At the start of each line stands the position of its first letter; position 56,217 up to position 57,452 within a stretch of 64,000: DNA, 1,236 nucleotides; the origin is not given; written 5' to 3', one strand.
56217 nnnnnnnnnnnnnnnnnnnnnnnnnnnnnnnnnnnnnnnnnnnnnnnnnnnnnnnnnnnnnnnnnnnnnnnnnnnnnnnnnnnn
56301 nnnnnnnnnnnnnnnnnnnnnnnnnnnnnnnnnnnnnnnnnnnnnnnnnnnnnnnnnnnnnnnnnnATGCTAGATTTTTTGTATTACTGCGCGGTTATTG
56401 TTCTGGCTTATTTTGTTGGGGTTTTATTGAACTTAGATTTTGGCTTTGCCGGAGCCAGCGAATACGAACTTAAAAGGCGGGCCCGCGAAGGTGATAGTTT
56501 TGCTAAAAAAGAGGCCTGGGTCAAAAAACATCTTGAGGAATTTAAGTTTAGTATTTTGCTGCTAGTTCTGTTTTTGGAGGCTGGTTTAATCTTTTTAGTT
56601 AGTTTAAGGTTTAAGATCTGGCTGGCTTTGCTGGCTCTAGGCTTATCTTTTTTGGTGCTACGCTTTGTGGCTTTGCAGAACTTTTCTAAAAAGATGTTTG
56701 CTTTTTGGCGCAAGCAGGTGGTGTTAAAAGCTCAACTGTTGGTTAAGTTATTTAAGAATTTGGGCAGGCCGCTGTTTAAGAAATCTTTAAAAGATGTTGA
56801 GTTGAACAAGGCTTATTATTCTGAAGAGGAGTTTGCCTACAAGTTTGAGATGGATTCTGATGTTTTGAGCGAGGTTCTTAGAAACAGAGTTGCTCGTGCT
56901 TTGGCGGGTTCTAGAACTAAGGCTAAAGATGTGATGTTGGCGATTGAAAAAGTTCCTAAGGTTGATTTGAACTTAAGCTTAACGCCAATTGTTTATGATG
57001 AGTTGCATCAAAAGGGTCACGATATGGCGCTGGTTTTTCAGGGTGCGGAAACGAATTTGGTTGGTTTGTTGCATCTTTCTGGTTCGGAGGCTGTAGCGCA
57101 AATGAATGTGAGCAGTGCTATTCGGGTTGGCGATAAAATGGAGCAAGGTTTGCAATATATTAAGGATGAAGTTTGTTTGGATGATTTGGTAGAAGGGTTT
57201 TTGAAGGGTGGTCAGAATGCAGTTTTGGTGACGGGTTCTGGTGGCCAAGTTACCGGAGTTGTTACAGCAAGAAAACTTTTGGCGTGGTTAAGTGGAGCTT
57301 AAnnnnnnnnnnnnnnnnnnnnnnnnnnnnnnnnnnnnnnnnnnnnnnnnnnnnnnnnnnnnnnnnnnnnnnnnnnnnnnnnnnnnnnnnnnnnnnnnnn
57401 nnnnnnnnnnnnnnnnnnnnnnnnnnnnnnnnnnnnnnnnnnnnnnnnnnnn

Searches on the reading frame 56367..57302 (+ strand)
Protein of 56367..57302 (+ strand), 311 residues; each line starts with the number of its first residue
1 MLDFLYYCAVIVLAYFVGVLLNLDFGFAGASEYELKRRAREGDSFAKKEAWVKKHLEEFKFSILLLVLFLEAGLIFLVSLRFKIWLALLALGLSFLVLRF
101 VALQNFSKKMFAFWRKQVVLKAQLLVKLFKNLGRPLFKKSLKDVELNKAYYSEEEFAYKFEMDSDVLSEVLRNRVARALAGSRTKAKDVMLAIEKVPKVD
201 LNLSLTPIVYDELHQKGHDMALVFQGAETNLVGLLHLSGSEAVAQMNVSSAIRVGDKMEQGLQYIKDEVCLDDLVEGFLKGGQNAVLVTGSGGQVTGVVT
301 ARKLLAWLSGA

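Call 69: search_protein_families(library=pfam, proteins=[window:56367-57302:+], max_evalue=0.0001)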
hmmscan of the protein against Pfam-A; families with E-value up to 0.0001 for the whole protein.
window:56367-57302:+ (311 aa): 0 families

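Call 70: search_protein_families(library=ncbifam, proteins=[window:56367-57302:+], max_evalue=0.01)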
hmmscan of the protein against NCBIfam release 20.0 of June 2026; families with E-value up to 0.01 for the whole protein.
window:56367-57302:+ (311 aa): 1 family
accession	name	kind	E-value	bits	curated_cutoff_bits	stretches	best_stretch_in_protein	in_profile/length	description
NF011445.0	PRK14869.2-1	equivalog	0.002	16.6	483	1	226-307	223-304/548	putative manganese-dependent inorganic diphosphatase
